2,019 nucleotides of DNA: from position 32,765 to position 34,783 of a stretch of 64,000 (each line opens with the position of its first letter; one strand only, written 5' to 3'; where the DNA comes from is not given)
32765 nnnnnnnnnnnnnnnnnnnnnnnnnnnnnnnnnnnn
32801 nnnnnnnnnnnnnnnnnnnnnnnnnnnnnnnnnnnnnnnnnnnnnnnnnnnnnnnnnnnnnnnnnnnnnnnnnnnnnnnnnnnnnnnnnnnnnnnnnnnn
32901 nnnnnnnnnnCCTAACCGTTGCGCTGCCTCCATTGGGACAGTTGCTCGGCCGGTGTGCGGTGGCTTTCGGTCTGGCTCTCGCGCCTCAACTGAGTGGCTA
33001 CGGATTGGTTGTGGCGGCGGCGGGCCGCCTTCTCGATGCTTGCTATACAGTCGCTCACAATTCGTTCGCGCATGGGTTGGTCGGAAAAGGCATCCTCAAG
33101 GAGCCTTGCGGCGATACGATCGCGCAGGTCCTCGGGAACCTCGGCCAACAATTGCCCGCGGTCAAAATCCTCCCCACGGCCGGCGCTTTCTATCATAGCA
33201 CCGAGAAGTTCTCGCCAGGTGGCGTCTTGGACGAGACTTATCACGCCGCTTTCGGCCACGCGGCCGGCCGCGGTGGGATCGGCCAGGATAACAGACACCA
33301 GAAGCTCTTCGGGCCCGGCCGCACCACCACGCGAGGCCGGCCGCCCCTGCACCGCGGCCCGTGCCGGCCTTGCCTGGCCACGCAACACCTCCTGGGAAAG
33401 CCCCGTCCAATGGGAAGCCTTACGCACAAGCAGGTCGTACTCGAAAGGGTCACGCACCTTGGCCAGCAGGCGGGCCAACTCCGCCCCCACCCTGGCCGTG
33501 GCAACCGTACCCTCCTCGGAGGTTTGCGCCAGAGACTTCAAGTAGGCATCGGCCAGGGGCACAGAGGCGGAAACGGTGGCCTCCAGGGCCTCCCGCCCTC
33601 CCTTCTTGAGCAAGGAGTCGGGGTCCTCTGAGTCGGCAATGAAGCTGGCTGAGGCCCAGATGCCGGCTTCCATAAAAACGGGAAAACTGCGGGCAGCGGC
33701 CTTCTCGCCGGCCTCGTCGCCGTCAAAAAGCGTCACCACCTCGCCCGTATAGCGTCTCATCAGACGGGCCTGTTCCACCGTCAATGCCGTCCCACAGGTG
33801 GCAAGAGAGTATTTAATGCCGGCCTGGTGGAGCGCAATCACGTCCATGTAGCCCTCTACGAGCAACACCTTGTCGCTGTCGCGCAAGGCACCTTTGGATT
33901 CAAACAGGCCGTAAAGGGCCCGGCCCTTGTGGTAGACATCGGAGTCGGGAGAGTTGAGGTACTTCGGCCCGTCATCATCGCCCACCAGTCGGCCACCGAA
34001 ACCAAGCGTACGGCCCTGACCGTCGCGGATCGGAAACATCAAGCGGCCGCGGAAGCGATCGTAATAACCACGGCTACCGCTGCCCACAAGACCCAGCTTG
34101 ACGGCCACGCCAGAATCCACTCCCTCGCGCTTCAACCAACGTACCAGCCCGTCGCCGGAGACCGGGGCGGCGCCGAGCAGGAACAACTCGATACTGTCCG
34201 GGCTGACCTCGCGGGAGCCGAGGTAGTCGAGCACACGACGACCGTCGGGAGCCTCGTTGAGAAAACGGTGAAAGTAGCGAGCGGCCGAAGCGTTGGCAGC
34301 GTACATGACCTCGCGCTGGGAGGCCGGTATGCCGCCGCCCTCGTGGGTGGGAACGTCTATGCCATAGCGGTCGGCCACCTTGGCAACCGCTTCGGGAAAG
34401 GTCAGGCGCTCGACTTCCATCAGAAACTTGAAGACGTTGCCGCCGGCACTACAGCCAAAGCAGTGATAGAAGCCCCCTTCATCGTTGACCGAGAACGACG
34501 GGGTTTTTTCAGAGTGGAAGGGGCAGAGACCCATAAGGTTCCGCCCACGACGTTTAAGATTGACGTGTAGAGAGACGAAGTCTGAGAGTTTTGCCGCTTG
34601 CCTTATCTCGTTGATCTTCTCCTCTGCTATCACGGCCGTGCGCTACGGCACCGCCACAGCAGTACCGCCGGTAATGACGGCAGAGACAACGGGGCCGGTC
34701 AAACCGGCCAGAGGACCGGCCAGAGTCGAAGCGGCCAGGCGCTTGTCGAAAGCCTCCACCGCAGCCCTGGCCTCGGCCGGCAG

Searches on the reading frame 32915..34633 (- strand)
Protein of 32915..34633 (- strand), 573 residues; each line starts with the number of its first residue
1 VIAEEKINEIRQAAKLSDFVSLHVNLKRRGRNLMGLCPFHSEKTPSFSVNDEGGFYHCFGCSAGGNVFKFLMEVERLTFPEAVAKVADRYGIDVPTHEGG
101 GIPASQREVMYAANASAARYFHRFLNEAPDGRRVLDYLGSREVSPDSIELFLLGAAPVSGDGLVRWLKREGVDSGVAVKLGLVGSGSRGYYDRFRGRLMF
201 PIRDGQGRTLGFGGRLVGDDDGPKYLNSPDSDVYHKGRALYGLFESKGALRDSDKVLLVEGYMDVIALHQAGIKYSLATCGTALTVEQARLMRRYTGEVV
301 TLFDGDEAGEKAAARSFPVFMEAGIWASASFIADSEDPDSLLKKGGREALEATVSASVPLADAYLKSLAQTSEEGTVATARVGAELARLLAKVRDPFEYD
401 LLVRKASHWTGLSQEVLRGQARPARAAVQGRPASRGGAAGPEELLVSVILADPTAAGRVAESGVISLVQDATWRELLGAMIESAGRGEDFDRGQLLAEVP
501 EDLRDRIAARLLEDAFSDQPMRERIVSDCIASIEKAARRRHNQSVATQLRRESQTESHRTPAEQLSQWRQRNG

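Call 55: search_protein_families(library=pfam, proteins=[window:32915-34633:-], max_evalue=0.0001)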
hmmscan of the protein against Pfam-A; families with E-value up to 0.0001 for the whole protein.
window:32915-34633:- (573 aa): 7 families
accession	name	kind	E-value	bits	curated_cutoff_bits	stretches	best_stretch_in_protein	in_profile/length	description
PF01807.25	Zn_ribbon_DnaG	-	1.5e-34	118.2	24.9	1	3-97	2-96/98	CHC2 zinc finger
PF08275.17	DNAG_N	-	9.4e-33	113.5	26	1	120-246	1-127/128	DNA primase catalytic core, N-terminal domain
PF13155.12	Toprim_2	-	1.5e-19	70.6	22.1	1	258-342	2-88/88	Toprim-like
PF13662.12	Toprim_4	-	7e-17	61.9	25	1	255-317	2-71/85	Toprim domain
PF01751.28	Toprim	-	6.1e-12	46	23.1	1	256-316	2-76/96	Toprim domain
PF13362.12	Toprim_3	-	2.2e-06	28.5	27.2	1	256-348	2-95/95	Toprim domain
PF10410.14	DnaB_bind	-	2.1e-05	25.1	20.6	0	381-415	22-56/56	DnaB-helicase binding domain of primase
